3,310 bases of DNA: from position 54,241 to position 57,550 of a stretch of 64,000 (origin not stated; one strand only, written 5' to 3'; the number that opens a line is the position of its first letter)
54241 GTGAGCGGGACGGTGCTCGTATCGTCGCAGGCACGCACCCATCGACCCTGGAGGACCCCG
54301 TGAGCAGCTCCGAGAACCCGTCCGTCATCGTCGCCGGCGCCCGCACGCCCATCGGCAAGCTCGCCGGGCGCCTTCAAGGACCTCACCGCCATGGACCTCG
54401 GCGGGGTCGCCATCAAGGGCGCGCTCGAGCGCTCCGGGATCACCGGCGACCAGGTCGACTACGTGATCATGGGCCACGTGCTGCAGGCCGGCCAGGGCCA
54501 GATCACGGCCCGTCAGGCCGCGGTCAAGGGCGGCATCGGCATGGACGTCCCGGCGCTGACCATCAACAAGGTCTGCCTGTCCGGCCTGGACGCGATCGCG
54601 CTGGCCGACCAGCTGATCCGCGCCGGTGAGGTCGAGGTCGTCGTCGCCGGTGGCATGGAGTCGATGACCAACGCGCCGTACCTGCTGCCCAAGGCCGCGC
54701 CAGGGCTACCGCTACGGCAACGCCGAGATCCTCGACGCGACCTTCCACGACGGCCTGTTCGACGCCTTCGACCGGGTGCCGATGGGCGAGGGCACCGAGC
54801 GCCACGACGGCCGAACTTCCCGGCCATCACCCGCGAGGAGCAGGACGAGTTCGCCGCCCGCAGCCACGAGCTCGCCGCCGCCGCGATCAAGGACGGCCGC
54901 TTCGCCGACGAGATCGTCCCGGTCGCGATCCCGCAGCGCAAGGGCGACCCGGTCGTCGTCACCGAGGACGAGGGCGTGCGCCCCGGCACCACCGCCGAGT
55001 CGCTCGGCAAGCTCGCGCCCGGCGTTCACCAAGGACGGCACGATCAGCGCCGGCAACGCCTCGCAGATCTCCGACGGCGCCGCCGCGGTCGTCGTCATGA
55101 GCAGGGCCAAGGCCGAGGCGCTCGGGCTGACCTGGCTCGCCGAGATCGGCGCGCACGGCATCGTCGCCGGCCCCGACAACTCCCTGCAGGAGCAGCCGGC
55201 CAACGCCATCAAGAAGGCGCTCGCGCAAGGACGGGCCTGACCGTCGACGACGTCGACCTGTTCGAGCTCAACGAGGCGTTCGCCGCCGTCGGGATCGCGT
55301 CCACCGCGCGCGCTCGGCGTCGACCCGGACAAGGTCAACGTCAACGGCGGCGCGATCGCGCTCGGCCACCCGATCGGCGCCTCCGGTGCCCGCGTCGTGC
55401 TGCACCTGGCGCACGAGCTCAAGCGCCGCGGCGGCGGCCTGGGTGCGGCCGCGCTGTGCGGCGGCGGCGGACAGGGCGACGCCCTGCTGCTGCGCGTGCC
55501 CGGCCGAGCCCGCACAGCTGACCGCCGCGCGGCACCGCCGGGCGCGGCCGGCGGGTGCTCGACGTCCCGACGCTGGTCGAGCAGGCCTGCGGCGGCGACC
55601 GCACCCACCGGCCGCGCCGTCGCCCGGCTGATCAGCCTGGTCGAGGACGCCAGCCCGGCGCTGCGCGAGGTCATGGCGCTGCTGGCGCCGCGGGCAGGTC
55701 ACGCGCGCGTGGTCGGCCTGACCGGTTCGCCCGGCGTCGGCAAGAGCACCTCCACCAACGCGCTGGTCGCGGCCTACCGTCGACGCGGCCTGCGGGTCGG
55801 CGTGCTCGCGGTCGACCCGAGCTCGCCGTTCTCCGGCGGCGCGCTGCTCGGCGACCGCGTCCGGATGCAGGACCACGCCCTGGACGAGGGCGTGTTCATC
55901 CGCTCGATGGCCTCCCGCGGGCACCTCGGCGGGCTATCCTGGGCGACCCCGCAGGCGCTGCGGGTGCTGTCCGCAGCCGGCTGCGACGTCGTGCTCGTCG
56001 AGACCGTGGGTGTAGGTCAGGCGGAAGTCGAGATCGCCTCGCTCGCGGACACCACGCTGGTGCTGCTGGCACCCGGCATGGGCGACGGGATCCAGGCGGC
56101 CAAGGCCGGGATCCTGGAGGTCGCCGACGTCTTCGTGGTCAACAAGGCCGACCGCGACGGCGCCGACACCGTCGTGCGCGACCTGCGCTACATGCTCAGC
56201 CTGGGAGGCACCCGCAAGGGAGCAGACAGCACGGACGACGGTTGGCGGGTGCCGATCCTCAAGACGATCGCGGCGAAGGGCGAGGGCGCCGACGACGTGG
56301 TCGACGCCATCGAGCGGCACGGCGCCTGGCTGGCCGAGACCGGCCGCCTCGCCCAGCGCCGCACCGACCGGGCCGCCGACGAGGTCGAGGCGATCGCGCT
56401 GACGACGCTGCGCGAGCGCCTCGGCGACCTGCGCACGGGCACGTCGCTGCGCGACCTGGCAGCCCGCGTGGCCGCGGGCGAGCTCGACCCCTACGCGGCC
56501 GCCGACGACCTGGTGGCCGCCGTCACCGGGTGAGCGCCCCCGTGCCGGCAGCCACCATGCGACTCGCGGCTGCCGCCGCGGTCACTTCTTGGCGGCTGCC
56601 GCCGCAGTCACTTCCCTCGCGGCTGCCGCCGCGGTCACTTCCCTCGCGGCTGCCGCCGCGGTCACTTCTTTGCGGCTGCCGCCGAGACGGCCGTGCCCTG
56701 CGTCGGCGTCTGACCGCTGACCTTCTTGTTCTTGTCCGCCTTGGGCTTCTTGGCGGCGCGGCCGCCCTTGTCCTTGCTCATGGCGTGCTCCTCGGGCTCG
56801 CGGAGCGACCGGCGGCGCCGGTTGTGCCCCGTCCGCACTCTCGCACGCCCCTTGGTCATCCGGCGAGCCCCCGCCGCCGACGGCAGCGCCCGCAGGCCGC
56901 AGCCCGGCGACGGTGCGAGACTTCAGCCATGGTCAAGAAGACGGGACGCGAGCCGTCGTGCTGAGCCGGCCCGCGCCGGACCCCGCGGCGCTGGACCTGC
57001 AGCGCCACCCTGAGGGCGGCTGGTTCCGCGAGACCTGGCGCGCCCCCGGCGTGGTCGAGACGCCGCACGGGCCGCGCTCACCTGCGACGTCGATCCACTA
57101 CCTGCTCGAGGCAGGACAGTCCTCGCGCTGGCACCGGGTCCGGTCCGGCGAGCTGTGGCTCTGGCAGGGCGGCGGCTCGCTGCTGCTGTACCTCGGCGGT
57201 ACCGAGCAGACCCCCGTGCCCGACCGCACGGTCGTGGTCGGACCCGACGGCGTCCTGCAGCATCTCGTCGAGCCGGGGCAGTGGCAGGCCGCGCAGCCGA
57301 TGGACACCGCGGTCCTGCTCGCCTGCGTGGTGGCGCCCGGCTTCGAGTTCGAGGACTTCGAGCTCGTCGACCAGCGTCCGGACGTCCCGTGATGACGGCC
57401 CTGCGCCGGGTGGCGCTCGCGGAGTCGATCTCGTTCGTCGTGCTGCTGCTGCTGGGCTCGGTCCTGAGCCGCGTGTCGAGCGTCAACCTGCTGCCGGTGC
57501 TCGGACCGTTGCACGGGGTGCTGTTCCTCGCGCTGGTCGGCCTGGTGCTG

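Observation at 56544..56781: Tandem 26/27-bp repeat reiterates the last codons and stop codon of a 39-aa lysine-rich ORF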

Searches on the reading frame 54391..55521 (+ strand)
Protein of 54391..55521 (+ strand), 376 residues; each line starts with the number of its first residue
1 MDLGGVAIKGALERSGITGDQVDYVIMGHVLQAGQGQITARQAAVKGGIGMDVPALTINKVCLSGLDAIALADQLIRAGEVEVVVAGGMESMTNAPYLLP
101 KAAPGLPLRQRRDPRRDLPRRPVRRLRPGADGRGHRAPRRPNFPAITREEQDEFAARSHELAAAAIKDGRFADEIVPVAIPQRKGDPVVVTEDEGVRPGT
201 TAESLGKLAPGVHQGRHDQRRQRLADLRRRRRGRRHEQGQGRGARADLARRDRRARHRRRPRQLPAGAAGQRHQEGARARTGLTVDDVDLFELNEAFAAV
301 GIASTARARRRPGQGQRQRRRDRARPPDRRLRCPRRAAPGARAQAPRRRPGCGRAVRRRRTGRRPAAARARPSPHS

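Call 65: search_protein_families(library=pfam, proteins=[window:54391-55521:+], max_evalue=0.01)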
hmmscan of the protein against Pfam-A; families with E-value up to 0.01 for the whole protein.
window:54391-55521:+ (376 aa): 4 families
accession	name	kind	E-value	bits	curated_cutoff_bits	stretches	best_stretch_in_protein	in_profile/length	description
PF00108.29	Thiolase_N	-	9.2e-59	199.4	26.4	1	2-210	25-231/260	Thiolase, N-terminal domain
PF02803.24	Thiolase_C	-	8.1e-07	29.2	27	1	279-305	33-59/123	Thiolase, C-terminal domain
PF00109.32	ketoacyl-synt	-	7.3e-06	26.2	20.8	1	49-94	161-206/252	Beta-ketoacyl synthase, N-terminal domain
PF07451.17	SpoVAD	-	0.0078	15.4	22.1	0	7-87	58-131/329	Stage V sporulation protein AD (SpoVAD)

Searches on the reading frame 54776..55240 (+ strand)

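Call 65: search_protein_families(library=pfam, proteins=[window:54776-55240:+], max_evalue=0.01)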
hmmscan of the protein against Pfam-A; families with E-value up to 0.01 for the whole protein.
window:54776-55240:+ (154 aa): 1 family
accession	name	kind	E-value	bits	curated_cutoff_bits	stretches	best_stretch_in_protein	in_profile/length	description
PF00108.29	Thiolase_N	-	2.1e-11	44.1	26.4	1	79-110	228-259/260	Thiolase, N-terminal domain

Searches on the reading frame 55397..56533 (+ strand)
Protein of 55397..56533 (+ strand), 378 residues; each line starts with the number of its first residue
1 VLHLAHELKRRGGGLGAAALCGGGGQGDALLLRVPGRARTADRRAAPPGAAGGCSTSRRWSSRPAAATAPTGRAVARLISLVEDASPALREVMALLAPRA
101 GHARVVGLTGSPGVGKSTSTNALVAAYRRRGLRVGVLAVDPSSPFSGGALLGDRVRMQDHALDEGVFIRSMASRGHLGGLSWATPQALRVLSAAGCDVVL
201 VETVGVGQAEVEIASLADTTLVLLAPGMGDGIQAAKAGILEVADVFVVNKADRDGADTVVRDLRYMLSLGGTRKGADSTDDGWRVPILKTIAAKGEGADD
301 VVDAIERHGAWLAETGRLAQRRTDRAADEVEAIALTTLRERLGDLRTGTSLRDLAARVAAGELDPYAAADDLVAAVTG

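Call 5: search_protein_families(library=pfam, proteins=[window:55397-56533:+], max_evalue=1)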
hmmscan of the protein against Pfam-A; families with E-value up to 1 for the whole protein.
window:55397-56533:+ (378 aa): 21 families
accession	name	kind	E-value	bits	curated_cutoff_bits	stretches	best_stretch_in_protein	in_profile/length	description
PF03308.22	MeaB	-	7.7e-92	307.6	23.1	1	76-341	2-267/273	Methylmalonyl Co-A mutase-associated GTPase MeaB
PF02803.24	Thiolase_C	-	2.7e-05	24.2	27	1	2-33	91-122/123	Thiolase, C-terminal domain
PF01656.29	CbiA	-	8.3e-05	23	25.4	1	112-231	8-54/125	CobQ/CobB/MinD/ParA nucleotide binding domain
PF13401.12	AAA_22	-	0.00026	21.8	27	1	102-153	4-53/130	AAA domain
PF13604.12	AAA_30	-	0.00049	20.3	27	1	102-139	17-54/191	AAA domain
PF02492.25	cobW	-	0.00053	20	20.7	1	105-260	2-162/180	CobW/HypB/UreG, nucleotide-binding domain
PF13191.12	AAA_16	-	0.00061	20.8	32.6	1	89-135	9-56/167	AAA ATPase domain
PF13245.12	AAA_19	-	0.0008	20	25.1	1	101-138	9-48/134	AAA domain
PF20720.3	nSTAND3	-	0.002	18.3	27.2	1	103-134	17-48/155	Novel STAND NTPase 3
PF10609.15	ParA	-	0.0026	17.7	27.1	1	109-140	10-41/246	NUBPL iron-transfer P-loop NTPase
PF03266.21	NTPase_1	-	0.0054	17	23.9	1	106-135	2-31/168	NTPase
PF00448.28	SRP54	-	0.006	16.7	22.7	1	105-209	3-97/196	SRP54-type protein, GTPase domain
PF01926.29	MMR_HSR1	-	0.016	15.7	21.9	1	106-126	2-22/113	50S ribosome-binding GTPase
PF05673.19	DUF815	-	0.019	14.5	23.8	1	102-134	52-84/249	Protein of unknown function (DUF815)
PF02374.21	ArsA_ATPase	-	0.021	14.5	24.3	1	104-143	2-41/305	Anion-transporting ATPase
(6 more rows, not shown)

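Call 6: search_protein_families(library=ncbifam, proteins=[window:55397-56533:+], max_evalue=1)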
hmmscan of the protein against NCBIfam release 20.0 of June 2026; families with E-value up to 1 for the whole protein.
window:55397-56533:+ (378 aa): 31 families (the best 25 are shown)
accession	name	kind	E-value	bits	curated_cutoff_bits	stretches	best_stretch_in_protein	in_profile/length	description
TIGR00750.1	lao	equivalog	2.3e-103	345.4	240.75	1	73-373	4-299/300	methylmalonyl Co-A mutase-associated GTPase MeaB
NF006958.0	PRK09435.1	equivalog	7e-74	248.8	329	1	72-376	22-328/333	methylmalonyl Co-A mutase-associated GTPase MeaB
NF045497.1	IsobCoAmut_IcmF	equivalog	4.6e-39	134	1500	1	69-296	151-380/1076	fused isobutyryl-CoA mutase/GTPase IcmF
NF006086.0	PRK08235.1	equivalog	6.7e-10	38.6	526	1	2-34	360-392/393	acetyl-CoA C-acetyltransferase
TIGR01930.1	AcCoA-C-Actrans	subfamily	0.00017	20.7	240.55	1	2-32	354-384/385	acetyl-CoA C-acyltransferase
NF006743.0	PRK09270.1-2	equivalog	0.00033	19.8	227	1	96-128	22-53/217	nucleoside/nucleotide kinase family protein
NF006746.0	PRK09270.1-5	subfamily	0.00038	19.5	250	1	99-140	15-58/210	nucleoside/nucleotide kinase family protein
NF053621.1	ATPseBagBMYCTU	equivalog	0.00075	18.7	521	1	101-142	10-51/371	ATPase BagB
TIGR01448.2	helicase_RecD2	equivalog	0.0013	17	500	1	103-136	331-364/713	SF1B family DNA helicase RecD2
NF006030.0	PRK08170.1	equivalog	0.0024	16.7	593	1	2-32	400-430/434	acetyl-CoA C-acetyltransferase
TIGR00073.1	hypB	equivalog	0.003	17.1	121.2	1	105-253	32-168/217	hydrogenase nickel incorporation protein HypB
TIGR02446.1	FadI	equivalog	0.0051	15.9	711.55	1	4-34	399-429/430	acetyl-CoA C-acyltransferase FadI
TIGR01425.1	SRP54_euk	equivalog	0.0077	15.1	576.25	1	78-140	82-137/428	signal recognition particle protein SRP54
NF041136.1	MrpORP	equivalog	0.0088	15.4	450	1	105-141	8-44/365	iron-sulfur cluster carrier protein MrpORP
NF006744.0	PRK09270.1-3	equivalog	0.011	15.2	281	1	90-131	11-51/213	nucleoside/nucleotide kinase family protein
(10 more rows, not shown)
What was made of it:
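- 55555..56533 (+): meaB (G3E GTPase), convergent with the small gene. The reading frame is disrupted near 55,600. Pfam MeaB 7.7e-92 and TIGR00750 (calls 5, 6).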

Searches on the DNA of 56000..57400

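Call 32: search_rna_families(source=window, start=56000, end=57400, threshold=evalue, max_evalue=1)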
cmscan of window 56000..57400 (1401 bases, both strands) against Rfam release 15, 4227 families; matches with E-value up to 1: 1.
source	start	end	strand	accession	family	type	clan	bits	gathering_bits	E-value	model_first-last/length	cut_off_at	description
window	56587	56687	+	RF01390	isrG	Gene; sRNA;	-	12.9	100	0.79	118-216/279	no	isrG Hfq binding RNA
